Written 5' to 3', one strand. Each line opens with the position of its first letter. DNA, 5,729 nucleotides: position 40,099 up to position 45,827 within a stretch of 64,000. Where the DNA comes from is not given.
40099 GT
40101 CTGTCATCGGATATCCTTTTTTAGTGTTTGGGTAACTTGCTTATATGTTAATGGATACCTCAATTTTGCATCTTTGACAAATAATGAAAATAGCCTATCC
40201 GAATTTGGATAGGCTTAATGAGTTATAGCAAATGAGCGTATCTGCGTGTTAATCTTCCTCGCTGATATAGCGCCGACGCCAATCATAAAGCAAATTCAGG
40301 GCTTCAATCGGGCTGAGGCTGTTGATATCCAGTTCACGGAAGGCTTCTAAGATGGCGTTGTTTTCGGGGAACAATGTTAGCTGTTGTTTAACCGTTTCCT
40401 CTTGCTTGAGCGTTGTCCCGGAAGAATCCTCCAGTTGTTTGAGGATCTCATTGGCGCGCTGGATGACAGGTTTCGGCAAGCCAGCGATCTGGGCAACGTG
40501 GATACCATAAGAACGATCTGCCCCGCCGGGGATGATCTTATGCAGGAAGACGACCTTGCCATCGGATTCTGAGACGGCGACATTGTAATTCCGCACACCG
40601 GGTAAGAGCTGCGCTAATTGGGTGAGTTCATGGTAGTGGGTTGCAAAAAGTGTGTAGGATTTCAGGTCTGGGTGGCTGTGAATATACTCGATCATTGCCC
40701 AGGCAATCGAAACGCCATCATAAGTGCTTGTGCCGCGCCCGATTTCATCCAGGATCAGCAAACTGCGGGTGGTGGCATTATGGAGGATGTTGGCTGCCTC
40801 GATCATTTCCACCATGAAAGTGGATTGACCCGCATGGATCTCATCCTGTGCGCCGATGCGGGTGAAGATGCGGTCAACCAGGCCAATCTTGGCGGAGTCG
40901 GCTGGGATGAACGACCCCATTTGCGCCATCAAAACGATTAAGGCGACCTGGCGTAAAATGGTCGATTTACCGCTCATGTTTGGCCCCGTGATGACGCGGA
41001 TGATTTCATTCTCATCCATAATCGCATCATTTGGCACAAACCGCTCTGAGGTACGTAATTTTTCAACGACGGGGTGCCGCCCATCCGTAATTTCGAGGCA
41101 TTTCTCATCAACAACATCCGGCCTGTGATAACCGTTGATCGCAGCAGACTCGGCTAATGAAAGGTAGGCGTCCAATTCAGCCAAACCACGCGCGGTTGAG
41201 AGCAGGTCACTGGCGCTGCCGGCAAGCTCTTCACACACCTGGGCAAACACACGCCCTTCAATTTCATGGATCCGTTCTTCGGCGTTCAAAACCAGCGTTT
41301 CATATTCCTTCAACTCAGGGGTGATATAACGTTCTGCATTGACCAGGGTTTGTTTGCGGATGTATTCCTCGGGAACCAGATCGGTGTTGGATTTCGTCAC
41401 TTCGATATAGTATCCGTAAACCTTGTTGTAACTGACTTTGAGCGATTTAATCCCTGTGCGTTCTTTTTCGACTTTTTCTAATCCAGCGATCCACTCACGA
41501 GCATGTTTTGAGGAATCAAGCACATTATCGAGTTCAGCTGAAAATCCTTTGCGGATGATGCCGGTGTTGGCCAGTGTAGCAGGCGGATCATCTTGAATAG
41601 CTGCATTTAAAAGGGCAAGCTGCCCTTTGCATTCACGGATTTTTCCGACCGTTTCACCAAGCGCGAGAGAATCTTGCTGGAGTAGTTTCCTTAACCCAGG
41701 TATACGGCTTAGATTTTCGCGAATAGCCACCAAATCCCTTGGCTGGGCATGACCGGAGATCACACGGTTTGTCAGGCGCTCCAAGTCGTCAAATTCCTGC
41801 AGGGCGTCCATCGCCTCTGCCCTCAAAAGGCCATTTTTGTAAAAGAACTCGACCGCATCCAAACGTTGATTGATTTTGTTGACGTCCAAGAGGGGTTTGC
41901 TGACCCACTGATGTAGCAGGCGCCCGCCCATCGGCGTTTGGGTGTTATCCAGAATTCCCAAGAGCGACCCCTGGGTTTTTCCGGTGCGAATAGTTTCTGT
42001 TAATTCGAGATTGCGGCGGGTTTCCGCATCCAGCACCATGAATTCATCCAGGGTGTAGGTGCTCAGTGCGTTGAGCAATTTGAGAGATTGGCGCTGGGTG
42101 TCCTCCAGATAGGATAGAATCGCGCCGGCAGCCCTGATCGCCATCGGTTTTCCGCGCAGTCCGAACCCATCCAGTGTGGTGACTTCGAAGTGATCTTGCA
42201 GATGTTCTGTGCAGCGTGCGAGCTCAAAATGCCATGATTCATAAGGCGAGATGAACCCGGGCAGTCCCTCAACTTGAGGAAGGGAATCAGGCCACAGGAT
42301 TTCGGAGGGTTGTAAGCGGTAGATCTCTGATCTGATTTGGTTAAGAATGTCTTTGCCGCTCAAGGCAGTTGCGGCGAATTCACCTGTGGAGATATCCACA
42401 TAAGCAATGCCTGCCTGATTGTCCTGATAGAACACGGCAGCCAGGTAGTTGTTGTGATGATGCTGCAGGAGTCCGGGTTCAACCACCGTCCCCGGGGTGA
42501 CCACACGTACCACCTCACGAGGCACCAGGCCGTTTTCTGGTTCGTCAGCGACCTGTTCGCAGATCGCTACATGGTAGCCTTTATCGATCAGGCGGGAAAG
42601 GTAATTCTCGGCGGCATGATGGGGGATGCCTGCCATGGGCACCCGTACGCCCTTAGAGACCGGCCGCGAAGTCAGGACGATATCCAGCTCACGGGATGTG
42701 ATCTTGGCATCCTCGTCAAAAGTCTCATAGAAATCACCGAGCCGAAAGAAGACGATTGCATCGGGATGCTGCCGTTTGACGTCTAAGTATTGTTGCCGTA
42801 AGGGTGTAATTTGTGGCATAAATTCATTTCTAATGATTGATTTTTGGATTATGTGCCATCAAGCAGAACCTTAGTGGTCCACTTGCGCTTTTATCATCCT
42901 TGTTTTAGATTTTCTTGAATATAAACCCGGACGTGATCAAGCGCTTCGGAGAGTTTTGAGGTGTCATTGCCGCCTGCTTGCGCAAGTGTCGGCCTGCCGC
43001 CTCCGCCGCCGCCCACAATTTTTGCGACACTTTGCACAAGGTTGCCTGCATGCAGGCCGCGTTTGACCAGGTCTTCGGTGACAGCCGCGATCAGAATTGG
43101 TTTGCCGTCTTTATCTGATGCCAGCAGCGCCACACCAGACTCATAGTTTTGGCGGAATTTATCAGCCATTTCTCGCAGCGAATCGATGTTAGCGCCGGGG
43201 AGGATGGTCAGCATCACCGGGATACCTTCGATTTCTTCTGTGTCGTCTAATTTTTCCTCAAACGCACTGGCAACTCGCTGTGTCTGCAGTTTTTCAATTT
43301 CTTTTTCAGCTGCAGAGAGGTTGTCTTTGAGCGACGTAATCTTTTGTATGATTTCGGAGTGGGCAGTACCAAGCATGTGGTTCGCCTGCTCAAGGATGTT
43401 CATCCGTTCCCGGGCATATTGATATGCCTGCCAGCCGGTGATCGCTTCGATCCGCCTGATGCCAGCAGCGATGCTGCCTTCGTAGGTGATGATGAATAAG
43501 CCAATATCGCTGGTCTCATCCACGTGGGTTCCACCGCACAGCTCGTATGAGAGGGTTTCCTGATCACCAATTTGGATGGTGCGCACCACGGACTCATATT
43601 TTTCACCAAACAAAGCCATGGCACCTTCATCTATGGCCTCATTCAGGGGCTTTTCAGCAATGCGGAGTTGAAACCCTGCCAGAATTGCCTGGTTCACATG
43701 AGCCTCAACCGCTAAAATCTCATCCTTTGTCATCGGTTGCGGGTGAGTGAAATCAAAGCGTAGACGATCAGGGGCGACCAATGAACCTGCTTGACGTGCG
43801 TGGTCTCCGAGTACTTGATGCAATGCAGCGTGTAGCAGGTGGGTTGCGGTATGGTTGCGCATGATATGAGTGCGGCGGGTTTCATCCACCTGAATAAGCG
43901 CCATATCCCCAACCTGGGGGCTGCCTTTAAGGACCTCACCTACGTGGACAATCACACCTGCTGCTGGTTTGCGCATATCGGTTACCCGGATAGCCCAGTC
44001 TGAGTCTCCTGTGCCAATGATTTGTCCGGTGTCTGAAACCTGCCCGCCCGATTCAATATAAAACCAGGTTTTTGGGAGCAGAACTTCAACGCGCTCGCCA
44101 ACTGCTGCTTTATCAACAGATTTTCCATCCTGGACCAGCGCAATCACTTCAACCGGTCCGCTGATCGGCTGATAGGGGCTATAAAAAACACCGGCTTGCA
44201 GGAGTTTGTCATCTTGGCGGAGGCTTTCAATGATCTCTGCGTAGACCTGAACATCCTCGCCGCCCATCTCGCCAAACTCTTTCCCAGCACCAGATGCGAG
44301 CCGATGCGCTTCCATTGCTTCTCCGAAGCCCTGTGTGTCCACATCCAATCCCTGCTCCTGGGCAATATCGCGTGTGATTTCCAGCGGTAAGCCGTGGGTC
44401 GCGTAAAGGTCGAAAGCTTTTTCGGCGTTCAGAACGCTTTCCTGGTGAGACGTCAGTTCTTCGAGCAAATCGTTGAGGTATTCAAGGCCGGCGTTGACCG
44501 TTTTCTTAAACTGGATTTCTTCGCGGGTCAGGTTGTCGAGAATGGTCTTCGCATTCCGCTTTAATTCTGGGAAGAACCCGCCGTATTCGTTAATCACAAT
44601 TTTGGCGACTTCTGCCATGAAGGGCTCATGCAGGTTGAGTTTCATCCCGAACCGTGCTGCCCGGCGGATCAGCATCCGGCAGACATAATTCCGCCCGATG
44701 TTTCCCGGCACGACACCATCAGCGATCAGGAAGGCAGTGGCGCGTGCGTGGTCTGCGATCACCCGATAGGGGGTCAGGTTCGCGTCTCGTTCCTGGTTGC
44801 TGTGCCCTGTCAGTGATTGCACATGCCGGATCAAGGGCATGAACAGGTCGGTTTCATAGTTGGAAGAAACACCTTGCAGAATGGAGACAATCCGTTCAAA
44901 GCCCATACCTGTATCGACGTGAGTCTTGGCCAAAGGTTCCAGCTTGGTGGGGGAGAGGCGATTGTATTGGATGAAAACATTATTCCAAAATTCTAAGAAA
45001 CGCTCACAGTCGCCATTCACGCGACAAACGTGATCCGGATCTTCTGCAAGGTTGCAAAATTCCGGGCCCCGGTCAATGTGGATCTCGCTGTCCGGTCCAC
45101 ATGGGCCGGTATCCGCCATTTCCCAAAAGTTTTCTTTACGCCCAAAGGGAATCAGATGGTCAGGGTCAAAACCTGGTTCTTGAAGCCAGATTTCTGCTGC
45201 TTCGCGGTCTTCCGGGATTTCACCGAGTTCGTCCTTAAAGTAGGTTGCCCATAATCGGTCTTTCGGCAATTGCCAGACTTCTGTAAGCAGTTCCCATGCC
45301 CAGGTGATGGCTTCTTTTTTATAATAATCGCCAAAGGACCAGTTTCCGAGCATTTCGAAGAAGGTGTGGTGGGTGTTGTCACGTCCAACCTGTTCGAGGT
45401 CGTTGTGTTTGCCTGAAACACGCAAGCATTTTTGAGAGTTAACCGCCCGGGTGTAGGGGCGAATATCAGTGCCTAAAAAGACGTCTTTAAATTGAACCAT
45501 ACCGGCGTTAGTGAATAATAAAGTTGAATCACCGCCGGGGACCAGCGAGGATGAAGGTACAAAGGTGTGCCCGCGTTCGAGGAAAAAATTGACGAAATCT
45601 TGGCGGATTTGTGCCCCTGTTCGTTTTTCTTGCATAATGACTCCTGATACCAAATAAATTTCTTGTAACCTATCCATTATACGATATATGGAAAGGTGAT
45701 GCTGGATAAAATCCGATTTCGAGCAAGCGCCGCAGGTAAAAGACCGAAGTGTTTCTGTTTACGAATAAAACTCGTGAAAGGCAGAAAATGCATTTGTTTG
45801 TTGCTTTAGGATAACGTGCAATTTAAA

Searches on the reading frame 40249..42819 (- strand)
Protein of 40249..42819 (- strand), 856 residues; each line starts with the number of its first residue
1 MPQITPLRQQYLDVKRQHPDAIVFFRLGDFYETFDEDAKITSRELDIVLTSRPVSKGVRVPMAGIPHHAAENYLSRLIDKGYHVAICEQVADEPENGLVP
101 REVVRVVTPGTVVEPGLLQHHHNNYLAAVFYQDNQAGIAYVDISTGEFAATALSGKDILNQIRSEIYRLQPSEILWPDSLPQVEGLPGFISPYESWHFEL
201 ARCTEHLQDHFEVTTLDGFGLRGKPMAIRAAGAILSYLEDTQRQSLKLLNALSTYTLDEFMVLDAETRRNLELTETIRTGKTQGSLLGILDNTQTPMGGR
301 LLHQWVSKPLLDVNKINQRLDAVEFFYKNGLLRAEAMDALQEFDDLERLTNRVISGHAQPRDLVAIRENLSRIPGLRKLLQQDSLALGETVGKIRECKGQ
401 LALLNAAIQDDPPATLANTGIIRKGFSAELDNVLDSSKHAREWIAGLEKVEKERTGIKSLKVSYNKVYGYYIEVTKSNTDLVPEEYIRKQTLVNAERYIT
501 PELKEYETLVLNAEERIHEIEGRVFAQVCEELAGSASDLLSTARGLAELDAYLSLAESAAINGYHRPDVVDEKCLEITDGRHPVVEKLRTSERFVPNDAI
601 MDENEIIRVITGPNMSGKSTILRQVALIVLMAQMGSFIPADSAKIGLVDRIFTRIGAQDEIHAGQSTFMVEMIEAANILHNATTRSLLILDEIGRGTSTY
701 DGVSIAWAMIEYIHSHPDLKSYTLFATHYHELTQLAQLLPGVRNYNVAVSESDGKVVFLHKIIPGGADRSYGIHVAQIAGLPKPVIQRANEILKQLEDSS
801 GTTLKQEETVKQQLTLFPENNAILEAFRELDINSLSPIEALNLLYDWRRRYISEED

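Call 39: search_protein_families(library=ncbifam, proteins=[window:40249-42819:-], max_evalue=1e-20)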
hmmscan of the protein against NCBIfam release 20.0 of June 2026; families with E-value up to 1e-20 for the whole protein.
window:40249-42819:- (856 aa): 4 families
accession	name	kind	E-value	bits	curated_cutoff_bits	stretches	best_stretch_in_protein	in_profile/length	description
NF003810.1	PRK05399.1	equivalog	0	1062.1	480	1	5-797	2-793/793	DNA mismatch repair protein MutS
TIGR01070.1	mutS1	equivalog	0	1027.8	641.7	1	5-848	2-839/840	DNA mismatch repair protein MutS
NF052383.1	ATPase_KamC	equivalog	2.3e-56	191.6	300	1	293-734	12-433/508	lysine 5,6-aminomutase reactivase ATPase KamC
TIGR01069.2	mutS2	equivalog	1.8e-53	182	400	1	294-814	22-532/790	endonuclease MutS2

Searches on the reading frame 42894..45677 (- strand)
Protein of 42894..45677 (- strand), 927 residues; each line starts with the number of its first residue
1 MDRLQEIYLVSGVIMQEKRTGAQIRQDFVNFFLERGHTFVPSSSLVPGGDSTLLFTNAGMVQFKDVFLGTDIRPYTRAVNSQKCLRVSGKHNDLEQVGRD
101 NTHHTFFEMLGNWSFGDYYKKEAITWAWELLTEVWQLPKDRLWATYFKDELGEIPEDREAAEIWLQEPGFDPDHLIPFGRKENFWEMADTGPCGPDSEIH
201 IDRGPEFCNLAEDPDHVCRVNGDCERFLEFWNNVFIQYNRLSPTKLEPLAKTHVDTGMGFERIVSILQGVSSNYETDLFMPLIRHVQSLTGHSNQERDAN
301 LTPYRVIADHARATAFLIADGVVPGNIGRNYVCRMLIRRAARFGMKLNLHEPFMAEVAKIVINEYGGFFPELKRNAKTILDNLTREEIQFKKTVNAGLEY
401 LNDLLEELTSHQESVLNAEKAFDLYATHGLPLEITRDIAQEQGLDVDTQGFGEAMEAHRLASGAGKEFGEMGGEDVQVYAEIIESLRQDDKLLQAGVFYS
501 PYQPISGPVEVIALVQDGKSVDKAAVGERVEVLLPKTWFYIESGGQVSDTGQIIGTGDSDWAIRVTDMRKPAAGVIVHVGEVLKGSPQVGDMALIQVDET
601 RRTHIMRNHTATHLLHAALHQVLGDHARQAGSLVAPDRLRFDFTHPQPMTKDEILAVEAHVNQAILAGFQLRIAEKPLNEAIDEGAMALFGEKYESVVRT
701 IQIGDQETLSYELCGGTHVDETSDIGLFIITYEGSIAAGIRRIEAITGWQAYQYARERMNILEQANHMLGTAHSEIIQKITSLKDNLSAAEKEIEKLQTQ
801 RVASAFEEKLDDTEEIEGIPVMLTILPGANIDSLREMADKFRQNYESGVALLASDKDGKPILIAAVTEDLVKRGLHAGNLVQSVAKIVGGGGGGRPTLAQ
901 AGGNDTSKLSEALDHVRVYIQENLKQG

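Call 39: search_protein_families(library=ncbifam, proteins=[window:42894-45677:-], max_evalue=1e-20)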
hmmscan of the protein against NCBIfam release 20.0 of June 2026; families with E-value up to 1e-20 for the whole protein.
window:42894-45677:- (927 aa): 4 families
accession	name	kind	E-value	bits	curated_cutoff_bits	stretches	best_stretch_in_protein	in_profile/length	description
TIGR00344.1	alaS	equivalog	2e-269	896.4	457.05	1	23-903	1-847/847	alanine--tRNA ligase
NF002436.0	PRK01584.1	equivalog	2.6e-164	548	529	2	23-468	5-440/595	alanine--tRNA ligase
TIGR03683.1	A-tRNA_syn_arch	equivalog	1.4e-108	364.3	744.7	1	306-917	330-898/902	alanine--tRNA ligase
NF040865.1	a_tRNA_ed_AlaXM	equivalog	8.8e-30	104.2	300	1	528-744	23-230/234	alanyl-tRNA editing protein AlaXM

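Call 57: list_cluster_members(proteins=[window:42894-45677:-, window:40249-42819:-, window:35750-37246:+, window:6644-7336:-, window:7818-9017:+, P0002, P0004, window:12267-13478:-])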
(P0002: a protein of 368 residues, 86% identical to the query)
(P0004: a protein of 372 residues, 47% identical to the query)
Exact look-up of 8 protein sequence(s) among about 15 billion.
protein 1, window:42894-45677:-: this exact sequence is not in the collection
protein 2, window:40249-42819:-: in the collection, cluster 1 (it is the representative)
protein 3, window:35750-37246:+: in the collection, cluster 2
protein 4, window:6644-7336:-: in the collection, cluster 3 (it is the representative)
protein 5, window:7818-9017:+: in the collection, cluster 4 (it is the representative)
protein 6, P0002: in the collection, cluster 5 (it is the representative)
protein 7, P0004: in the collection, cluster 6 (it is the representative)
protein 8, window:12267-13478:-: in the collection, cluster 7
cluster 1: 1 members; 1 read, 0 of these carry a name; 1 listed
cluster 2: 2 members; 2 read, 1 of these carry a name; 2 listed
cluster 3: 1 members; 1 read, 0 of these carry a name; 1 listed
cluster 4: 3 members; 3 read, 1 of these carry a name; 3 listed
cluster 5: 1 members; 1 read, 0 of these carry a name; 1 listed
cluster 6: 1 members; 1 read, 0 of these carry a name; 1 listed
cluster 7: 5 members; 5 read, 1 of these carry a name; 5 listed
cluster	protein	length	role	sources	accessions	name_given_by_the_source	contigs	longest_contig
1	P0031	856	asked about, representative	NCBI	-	-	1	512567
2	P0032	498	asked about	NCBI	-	-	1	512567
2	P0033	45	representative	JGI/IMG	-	hypothetical protein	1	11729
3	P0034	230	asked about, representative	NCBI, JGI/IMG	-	-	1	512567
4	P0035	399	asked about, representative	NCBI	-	-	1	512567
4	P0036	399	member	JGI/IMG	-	methionine-gamma-lyase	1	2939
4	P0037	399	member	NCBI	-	-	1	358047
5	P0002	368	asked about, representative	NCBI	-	-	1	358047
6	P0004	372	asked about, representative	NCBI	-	-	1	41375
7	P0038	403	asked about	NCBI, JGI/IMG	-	-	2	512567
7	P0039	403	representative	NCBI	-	-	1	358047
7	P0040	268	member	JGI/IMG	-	branched-chain amino acid transport system substrate-binding protein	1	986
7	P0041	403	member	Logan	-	-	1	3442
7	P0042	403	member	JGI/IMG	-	-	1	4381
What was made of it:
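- Tried and rejected: Cluster-member look-up gave no organism names (call 57).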
